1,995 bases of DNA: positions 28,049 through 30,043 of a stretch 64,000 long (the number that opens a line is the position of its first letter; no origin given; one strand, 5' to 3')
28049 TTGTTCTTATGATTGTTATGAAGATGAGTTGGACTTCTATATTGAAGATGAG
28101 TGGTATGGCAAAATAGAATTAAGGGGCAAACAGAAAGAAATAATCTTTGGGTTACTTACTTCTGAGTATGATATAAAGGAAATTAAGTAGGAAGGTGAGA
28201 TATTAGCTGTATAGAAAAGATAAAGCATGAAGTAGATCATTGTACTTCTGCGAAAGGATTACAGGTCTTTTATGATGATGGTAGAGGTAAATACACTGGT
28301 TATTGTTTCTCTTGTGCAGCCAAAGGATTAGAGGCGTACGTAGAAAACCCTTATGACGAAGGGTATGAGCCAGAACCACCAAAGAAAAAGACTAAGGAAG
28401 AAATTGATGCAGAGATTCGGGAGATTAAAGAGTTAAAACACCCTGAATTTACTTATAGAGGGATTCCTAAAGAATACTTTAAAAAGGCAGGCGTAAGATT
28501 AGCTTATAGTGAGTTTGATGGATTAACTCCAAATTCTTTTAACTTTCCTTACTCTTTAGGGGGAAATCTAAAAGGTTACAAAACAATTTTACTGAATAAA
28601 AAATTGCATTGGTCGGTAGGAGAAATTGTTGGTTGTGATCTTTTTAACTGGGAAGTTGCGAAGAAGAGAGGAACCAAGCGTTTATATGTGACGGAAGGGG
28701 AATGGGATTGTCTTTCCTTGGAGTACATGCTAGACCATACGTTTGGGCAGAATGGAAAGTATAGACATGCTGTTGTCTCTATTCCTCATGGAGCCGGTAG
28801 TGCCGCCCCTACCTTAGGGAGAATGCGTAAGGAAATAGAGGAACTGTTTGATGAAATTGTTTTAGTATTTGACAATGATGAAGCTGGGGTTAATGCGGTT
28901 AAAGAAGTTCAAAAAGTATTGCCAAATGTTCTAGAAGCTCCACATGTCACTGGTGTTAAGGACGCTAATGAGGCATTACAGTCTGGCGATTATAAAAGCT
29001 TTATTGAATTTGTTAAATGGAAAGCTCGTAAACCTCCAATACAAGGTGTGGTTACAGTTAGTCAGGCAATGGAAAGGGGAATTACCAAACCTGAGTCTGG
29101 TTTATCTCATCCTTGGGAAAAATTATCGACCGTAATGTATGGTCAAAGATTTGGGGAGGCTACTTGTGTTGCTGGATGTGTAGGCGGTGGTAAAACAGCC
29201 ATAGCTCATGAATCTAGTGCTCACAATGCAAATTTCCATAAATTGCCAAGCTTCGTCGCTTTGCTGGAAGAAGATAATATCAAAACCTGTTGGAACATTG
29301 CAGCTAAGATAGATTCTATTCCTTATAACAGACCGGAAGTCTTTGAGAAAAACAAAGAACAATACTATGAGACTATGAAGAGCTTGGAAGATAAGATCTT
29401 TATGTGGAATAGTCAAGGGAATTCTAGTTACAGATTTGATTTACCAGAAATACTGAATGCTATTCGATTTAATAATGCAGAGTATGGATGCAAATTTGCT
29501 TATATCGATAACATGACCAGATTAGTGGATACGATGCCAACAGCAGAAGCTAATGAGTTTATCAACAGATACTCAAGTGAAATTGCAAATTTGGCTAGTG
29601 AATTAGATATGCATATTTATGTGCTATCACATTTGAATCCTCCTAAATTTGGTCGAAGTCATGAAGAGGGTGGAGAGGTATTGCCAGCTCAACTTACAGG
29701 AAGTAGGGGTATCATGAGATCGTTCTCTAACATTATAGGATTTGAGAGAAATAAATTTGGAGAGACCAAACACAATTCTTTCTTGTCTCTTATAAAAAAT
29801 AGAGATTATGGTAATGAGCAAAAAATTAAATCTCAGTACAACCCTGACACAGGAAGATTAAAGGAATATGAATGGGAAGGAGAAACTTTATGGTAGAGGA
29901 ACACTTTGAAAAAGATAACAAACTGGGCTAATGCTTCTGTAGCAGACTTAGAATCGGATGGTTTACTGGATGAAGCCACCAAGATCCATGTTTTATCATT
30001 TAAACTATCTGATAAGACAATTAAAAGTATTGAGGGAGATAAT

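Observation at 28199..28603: Primase zinc-binding domain encoded upstream of the first canonical start codon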

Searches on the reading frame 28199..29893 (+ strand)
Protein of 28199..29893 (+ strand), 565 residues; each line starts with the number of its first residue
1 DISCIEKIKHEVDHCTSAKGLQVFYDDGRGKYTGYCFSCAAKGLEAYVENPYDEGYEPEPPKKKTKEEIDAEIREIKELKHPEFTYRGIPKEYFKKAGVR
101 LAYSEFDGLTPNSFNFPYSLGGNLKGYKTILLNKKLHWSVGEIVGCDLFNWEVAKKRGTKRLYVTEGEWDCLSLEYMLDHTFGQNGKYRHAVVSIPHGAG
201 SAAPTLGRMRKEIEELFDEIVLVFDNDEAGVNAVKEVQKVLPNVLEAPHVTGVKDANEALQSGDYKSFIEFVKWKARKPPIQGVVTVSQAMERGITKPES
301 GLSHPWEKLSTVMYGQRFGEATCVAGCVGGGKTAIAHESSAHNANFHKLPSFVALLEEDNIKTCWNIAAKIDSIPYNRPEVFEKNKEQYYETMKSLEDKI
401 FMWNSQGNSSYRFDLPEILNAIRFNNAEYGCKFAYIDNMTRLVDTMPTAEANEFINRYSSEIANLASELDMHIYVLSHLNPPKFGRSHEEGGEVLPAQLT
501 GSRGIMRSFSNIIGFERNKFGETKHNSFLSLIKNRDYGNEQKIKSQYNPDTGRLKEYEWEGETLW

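Call 5: search_dna_similar(query=window:28199-29893:+, collection=phages, mode=protein, max_rows=40)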
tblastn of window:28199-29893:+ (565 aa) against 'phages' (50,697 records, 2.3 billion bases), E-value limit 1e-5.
Records with a match: 2934; places in all: 2945; records where one place covers at least 80% of the query: 1906.
Best place of each record, by identity: <60% 2934.
By first word of the organism name: Escherichia 706; Klebsiella 503; Pseudomonas 362; Salmonella 207; Vibrio 117; Rheinheimera 111; Yersinia 93; Erwinia 80; Aeromonas 63; Shigella 46; and 80 more.
By host as written in the record: - 419; Escherichia coli 260; Klebsiella pneumoniae 245; Rheinheimera sp. BAL341 111; Pseudomonas aeruginosa 66; Escherichia coli K-12 MG1655 40; Yersinia pestis 38; Klebsiella pneumoniae 135080 32; and 683 more.
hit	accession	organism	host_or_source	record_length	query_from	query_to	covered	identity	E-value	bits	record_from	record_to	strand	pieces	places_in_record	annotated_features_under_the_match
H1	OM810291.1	Aeromonas phage ZPAH14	Aeromonas hydrophila ZPAH75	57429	4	562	99%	39.7%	8e-112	372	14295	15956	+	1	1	hypothetical protein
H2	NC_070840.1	Aeromonas phage ZPAH14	Aeromonas hydrophila ZPAH75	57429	4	562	99%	39.7%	8e-112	372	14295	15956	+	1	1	DnaB-like replicative helicase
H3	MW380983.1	Aeromonas phage PVN03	Aeromonas hydrophila 4.3T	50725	3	562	99%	39.6%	6e-113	375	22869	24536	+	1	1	hypothetical protein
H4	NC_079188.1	Aeromonas phage PVN03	Aeromonas hydrophila 4.3T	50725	3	562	99%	39.6%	6e-113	375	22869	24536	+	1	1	hypothetical protein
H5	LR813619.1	Aeromonas phage PVN02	-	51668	3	562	99%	39.6%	6e-113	375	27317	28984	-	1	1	4: DNA primase/helicase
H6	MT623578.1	Aeromonas phage PVN02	Aeromonas hydrophila 4.4T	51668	3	562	99%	39.6%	6e-113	375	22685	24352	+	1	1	DNA primase/helicase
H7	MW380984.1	Aeromonas phage PVN04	Aeromonas hydrophila 4.3T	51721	3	562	99%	39.6%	6e-113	375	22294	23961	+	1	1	DNA primase/helicase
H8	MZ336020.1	Aeromonas phage pAh6.2TG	Aeromonas hydrophila BT09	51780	3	562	99%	39.6%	6e-113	375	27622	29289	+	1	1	DNA primase/helicase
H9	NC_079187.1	Aeromonas phage pAh6.2TG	Aeromonas hydrophila BT09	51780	3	562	99%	39.6%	6e-113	375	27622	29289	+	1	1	DNA primase/helicase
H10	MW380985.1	Aeromonas phage PVN05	Aeromonas hydrophila 4.4T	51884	3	562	99%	39.6%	6e-113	375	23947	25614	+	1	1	DNA primase/helicase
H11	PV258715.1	Aeromonas phage LA93P2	Aeromonas dhakensis A24.1T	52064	3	562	99%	39.6%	6e-113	375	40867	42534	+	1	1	DNA primase/helicase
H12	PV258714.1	Aeromonas phage LA93P1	Aeromonas dhakensis A24.1T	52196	3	562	99%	39.6%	6e-113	375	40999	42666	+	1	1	DNA primase/helicase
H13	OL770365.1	Aeromonas phage BUCT696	Aeromonas veronii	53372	3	563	99%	38.7%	2e-103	348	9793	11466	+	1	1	DNA primase/helicase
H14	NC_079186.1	Aeromonas phage BUCT696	Aeromonas veronii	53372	3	563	99%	38.7%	2e-103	348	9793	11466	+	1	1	DNA primase/helicase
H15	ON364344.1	Aeromonas phage ZPAH140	Aeromonas hydrophila ZYAH131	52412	3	563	99%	38.5%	3e-104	350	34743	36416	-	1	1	hypothetical protein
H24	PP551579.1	Shewanella phage MSO-5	Shewanella oneidensis MR-1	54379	4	563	99%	36.6%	2e-100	339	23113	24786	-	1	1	DNA helicase/primase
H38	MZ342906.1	Escherichia phage vB_EcoP_SU7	Enterotoxigenic Escherichia coli ...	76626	1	558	99%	35.6%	5e-82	286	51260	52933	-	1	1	primase/helicase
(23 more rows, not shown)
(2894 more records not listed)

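Call 6: search_protein_families(library=pfam, proteins=[window:28199-29893:+], max_evalue=0.1)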
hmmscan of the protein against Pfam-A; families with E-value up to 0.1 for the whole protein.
window:28199-29893:+ (565 aa): 4 families
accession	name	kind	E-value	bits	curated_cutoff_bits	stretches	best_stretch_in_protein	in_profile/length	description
PF03796.21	DnaB_C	-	1.3e-07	31.7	27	1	301-521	1-217/255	DnaB-like helicase C terminal domain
PF13155.12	Toprim_2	-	6.8e-07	30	22.1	1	163-260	1-88/88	Toprim-like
PF01751.28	Toprim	-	4.5e-05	24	23.1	1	162-247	2-86/96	Toprim domain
PF13662.12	Toprim_4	-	0.01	16.5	25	1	193-239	24-72/85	Toprim domain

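Call 7: get_annotated_region(hit=H6, flank=1500)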
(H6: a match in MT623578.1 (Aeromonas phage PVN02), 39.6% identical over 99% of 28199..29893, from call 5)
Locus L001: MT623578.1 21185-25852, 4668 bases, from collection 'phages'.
description: Aeromonas phage PVN02, complete genome.
organism: Aeromonas phage PVN02 (NCBI taxid 2742446)
taxonomy: Viruses; Duplodnaviria; Heunggongvirae; Uroviricota; Caudoviricetes; Chaseviridae; Nefertitivirinae; Pahsextavirus
host: Aeromonas hydrophila 4.4T; source: kidney and liver samples of striped catfish; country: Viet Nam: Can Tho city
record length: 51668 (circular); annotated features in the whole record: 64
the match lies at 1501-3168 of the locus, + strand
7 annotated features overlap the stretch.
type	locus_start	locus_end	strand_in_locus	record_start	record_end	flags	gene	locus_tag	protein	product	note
CDS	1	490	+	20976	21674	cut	-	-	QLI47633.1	hypothetical protein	hypothetical protein AH6C_059 [Aeromonas phage pAh6-C]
CDS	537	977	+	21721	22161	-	-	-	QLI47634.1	hypothetical protein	hypothetical protein AH6C_060 [Aeromonas phage pAh6-C]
CDS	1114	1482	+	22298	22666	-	-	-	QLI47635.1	amino acid adenylation domain-containing protein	-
CDS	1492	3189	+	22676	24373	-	-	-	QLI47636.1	DNA primase/helicase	DNA primase - helicase [Shewanella phage Spp001]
CDS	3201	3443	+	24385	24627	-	-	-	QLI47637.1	hypothetical protein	hypothetical protein AH6C_063 [Aeromonas phage pAh6-C]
CDS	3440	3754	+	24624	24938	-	-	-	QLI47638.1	hypothetical protein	hypothetical protein [Candidatus Ryanbacteria bacterium]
CDS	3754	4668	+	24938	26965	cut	-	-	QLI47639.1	DNA polymerase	DNA polymerase [Shewanella phage SppYZU05]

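Call 8: get_annotated_region(hit=H24, flank=1500)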
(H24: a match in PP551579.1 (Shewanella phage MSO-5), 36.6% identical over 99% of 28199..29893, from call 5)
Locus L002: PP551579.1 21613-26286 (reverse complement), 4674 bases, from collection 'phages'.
description: Shewanella phage MSO-5, complete genome.
organism: Shewanella phage MSO-5 (NCBI taxid 3138417)
taxonomy: Viruses
host: Shewanella oneidensis MR-1; source: water from sewage pool; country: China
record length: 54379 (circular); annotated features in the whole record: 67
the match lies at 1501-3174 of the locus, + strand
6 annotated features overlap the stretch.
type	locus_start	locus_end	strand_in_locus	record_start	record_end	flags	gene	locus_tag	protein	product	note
CDS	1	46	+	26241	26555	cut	-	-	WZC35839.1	hypothetical protein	-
CDS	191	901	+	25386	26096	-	-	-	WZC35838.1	hypothetical protein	-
CDS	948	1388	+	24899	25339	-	-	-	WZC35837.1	hypothetical protein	-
CDS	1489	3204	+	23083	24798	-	-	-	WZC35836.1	DNA helicase/primase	-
CDS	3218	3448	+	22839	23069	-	-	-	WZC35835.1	hypothetical protein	-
CDS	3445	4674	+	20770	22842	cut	-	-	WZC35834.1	DNA polymerase I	-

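Call 9: get_annotated_region(hit=H38, flank=1500)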
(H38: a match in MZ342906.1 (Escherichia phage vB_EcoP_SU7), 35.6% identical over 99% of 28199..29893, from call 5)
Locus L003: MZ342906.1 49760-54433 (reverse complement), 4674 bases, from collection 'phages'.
description: Escherichia phage vB_EcoP_SU7, complete genome.
organism: Escherichia phage vB_EcoP_SU7 (NCBI taxid 2849626)
taxonomy: Viruses; Duplodnaviria; Heunggongvirae; Uroviricota; Caudoviricetes; Gordonclarkvirinae; Suseptimavirus; Suseptimavirus SU7
host: Enterotoxigenic Escherichia coli serovar O:139; source: Kappala waste water treatment plant; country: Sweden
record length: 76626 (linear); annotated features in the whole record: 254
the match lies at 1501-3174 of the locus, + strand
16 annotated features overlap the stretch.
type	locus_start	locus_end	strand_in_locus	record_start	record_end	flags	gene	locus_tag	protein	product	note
CDS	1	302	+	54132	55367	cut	-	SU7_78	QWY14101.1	ATP-grasp enzyme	-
regulatory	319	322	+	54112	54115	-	-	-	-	ribosome_binding_site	-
CDS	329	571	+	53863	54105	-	-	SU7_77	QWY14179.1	hypothetical protein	-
regulatory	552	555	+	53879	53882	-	-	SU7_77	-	ribosome_binding_site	-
CDS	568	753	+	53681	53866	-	-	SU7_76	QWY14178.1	hypothetical protein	-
regulatory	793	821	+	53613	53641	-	-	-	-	promoter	-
regulatory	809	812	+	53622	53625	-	-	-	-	ribosome_binding_site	-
CDS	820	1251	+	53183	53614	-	-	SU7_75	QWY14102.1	gamma-glutamyl cyclotransferase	-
CDS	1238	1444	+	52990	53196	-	-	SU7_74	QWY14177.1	hypothetical protein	-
regulatory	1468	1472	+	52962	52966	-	-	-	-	ribosome_binding_site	-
CDS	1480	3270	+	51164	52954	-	-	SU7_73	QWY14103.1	primase/helicase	-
regulatory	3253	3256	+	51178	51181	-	-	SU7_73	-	ribosome_binding_site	-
CDS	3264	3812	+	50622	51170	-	-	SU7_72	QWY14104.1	DNA polymerase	-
regulatory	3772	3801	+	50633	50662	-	-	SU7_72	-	promoter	-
regulatory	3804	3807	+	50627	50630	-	-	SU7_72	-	ribosome_binding_site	-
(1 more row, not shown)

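Call 13: find_related_loci(query=window:28199-29893:+, collection=viral_contigs, flank=3000)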
Query window:28199-29893:+ (565 aa) in viral_contigs; peptide patterns used: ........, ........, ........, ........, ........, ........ (x = any residue, [..] = any of these).
6 stretches matched a pattern; 3 encode a relative of the query (tblastn E <= 1e-3); 3 distinct loci.
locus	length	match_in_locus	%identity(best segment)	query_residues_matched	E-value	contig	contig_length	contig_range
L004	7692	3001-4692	100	2-565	0e+0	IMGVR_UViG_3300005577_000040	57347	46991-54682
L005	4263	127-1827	59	2-564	0e+0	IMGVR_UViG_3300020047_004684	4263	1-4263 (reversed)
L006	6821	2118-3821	59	1-564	0e+0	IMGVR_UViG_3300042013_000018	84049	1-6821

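Call 14: find_homologous_proteins(query=window:28199-29893:+, max_evalue=1e-20)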
Query window:28199-29893:+ (565 aa): 198 proteins with E <= 1e-20 among 8000 candidates; the best 120 are listed.
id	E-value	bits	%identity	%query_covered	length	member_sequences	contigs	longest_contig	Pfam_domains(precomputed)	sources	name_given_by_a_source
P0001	0.0e+0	1073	82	98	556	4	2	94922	PF13155.13,PF03796.22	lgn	-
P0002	4.2e-296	1001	100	76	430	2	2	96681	PF13155.13,PF03796.22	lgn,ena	-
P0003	3.3e-289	978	74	100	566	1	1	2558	PF13155.13,PF03796.22,PF01751.29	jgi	jgi:hypothetical protein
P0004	1.0e-285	967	72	100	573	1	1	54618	PF03796.22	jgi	jgi:twinkle protein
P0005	1.5e-284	963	73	100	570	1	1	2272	PF13155.13,PF03796.22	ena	-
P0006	1.4e-282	957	72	100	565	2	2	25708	-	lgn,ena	-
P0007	2.2e-277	939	71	100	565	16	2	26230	PF06745.20,PF13155.13,PF03796.22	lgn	-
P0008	1.1e-276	937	70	100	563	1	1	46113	PF03796.22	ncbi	-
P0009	1.8e-275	933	70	100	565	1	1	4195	PF13155.13,PF03796.22,PF01751.29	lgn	-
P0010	5.4e-272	922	69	100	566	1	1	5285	PF03796.22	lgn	-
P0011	5.5e-271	918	70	100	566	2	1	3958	PF06745.20,PF13155.13,PF03796.22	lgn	-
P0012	6.6e-270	915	69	100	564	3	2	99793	PF03796.22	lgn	-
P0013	8.4e-270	914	69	100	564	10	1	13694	PF13155.13,PF03796.22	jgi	-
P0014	1.0e-266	904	69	100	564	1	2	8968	PF13155.13,PF03796.22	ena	-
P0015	4.4e-266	902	67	100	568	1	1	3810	PF13155.13,PF03796.22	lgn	-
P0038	2.3e-244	830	62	100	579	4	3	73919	PF06745.20,PF13155.13,PF03796.22,PF01751.29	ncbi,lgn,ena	-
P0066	1.0e-217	742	69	82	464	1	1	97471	PF03796.22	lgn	-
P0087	3.8e-208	711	66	82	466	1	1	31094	PF06745.20,PF13155.13,PF03796.22,PF01751.29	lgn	-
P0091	3.6e-202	691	60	92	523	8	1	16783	PF13155.13,PF03796.22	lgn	-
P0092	6.6e-201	687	57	96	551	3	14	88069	PF13155.13,PF01751.29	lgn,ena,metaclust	metaclust:\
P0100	1.4e-194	666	54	99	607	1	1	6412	PF13155.13,PF03796.22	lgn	-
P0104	5.9e-177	608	60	81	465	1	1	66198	PF13155.13,PF03796.22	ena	-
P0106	1.0e-170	587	56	82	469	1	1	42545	PF03796.22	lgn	-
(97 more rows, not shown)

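Call 21: find_encoding_contigs(protein=P0001, flank=3000, max_places=4)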
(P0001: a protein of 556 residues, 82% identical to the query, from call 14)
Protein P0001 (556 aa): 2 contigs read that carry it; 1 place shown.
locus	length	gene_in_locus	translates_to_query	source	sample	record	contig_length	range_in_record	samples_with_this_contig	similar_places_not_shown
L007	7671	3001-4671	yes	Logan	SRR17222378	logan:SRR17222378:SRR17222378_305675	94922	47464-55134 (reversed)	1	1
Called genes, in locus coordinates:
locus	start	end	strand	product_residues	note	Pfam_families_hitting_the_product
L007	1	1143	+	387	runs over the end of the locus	-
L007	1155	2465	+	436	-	-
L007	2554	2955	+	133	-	-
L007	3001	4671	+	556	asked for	PF13155:Toprim_2 (weak), PF03796:DnaB_C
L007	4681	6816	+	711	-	PF00476:DNA_pol_A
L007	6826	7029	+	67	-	-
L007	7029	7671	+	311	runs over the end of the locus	-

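Call 22: find_encoding_contigs(protein=P0002, flank=3000, max_places=6)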
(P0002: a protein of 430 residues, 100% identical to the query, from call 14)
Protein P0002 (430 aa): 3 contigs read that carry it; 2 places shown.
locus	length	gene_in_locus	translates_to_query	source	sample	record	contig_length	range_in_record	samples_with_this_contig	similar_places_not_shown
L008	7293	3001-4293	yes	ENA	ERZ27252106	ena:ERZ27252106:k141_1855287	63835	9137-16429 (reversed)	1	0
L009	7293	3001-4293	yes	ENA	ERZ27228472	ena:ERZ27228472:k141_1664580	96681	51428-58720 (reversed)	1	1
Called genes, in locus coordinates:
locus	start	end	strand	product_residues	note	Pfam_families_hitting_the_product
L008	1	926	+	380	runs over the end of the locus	-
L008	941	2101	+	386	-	-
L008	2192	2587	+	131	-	-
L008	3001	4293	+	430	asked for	PF13155:Toprim_2 (weak), PF03796:DnaB_C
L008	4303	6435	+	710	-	PF00476:DNA_pol_A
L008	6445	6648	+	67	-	-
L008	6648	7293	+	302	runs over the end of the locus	-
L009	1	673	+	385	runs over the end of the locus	-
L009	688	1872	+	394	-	-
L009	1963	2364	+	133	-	-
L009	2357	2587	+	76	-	-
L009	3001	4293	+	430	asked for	PF13155:Toprim_2 (weak), PF03796:DnaB_C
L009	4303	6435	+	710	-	PF00476:DNA_pol_A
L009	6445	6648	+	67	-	-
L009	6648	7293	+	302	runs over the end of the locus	-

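Call 24: find_encoding_contigs(protein=P0066, flank=3000, max_places=2)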
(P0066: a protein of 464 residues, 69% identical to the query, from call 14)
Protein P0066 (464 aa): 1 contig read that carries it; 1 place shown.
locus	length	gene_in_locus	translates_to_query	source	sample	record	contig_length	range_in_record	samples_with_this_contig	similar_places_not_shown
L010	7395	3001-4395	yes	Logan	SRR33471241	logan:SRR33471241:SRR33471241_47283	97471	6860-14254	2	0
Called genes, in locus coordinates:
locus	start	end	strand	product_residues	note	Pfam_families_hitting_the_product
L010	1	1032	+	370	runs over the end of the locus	-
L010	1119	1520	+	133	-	-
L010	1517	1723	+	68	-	-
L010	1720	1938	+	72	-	-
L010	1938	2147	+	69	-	-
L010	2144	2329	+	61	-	-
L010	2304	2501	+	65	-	-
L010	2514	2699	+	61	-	-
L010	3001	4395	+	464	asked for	PF03796:DnaB_C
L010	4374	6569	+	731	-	PF00476:DNA_pol_A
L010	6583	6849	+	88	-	-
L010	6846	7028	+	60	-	-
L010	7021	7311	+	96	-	-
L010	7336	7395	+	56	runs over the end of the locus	-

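Call 25: find_encoding_contigs(protein=P0087, flank=3000, max_places=2)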
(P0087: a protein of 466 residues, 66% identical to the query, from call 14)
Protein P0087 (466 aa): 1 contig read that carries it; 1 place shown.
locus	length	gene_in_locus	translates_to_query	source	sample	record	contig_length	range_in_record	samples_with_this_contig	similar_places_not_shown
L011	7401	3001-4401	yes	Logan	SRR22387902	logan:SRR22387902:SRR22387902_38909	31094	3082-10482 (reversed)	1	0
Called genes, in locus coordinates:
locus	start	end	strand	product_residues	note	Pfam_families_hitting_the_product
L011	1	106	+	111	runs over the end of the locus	-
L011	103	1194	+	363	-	-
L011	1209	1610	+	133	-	-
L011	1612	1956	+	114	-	-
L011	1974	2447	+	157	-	-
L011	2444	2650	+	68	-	-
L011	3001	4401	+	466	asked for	PF06745:ATPase (faint), PF01751:Toprim (weak), PF13155:Toprim_2, PF03796:DnaB_C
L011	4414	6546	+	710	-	PF00476:DNA_pol_A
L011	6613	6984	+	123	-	-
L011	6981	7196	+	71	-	-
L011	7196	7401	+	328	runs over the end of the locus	-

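Call 26: find_encoding_contigs(protein=P0106, flank=3000, max_places=2)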
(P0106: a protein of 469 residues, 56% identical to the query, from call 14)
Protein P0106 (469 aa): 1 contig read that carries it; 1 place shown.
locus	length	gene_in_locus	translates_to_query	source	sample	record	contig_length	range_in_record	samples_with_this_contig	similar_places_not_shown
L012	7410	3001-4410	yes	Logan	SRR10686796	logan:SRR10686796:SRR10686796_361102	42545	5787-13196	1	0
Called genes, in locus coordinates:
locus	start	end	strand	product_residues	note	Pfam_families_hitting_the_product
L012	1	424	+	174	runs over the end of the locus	PF07486:Hydrolase_2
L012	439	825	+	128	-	-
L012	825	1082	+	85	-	-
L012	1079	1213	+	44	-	-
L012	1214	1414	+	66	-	-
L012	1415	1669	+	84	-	-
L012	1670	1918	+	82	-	-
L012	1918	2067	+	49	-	-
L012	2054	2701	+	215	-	-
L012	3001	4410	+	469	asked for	PF03796:DnaB_C (weak)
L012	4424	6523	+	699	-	PF13482:RNase_H_2 (weak), PF00476:DNA_pol_A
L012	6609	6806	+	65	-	-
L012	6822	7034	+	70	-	-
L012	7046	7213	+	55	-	-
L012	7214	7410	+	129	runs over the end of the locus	-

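Call 27: find_encoding_contigs(protein=P0038, flank=3000, max_places=3)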
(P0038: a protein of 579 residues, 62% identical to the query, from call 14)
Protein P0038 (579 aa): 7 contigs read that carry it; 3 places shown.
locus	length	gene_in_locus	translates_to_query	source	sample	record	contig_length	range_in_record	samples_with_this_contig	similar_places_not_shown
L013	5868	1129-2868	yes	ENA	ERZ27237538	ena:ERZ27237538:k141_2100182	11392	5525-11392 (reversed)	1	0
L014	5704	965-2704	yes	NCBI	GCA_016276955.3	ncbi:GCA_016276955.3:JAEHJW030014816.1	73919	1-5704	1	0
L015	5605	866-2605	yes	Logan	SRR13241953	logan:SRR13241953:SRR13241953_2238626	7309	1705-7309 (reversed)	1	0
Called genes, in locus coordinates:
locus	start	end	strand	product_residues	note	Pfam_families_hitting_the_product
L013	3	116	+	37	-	?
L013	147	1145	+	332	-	PF10127:RlaP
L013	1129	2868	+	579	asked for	PF01751:Toprim (weak), PF13155:Toprim_2 (weak), PF03796:DnaB_C, PF06745:ATPase (weak)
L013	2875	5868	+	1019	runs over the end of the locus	PF13482:RNase_H_2 (weak), PF14890:Intein_splicing, PF00476:DNA_pol_A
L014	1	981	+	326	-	?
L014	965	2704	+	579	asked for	PF01751:Toprim (weak), PF13155:Toprim_2 (weak), PF03796:DnaB_C, PF06745:ATPase (weak)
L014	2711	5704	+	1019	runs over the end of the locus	PF13482:RNase_H_2 (weak), PF14890:Intein_splicing, PF00476:DNA_pol_A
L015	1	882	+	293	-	?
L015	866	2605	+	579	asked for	PF01751:Toprim (weak), PF13155:Toprim_2 (weak), PF03796:DnaB_C, PF06745:ATPase (weak)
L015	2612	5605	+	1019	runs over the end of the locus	PF13482:RNase_H_2 (weak), PF14890:Intein_splicing, PF00476:DNA_pol_A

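Call 31: find_related_loci(query=A2, collection=viral_contigs, flank=1200)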
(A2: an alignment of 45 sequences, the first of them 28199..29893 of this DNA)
Query A2 (565 aa) in viral_contigs; peptide patterns used: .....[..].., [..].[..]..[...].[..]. (x = any residue, [..] = any of these).
48 stretches matched a pattern; 29 encode a relative of the query (tblastn E <= 1e-3); 27 distinct loci.
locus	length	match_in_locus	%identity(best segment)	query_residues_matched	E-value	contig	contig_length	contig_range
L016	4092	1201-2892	100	2-565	0e+0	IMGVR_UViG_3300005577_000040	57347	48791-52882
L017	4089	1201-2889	62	2-564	0e+0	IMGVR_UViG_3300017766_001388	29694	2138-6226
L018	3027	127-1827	59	2-564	0e+0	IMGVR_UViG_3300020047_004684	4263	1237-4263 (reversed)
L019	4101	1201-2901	58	2-564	0e+0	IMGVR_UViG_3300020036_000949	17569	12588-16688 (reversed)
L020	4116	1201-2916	58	2-564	0e+0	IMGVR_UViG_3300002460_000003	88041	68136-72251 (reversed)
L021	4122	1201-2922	57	2-564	0e+0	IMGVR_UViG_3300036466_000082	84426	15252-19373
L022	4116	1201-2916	57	2-564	0e+0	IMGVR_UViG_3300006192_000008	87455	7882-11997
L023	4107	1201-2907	58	2-564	0e+0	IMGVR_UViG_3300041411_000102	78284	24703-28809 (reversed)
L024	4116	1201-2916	57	2-564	0e+0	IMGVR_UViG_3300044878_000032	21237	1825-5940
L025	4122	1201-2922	56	2-564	0e+0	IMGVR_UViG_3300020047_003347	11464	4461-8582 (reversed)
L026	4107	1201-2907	58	2-564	0e+0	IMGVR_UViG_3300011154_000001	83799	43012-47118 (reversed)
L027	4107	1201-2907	58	2-564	0e+0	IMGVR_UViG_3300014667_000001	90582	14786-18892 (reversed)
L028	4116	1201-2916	57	2-564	0e+0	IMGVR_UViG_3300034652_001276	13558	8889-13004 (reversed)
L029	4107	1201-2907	57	2-564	0e+0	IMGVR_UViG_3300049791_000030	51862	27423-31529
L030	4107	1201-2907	58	2-564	0e+0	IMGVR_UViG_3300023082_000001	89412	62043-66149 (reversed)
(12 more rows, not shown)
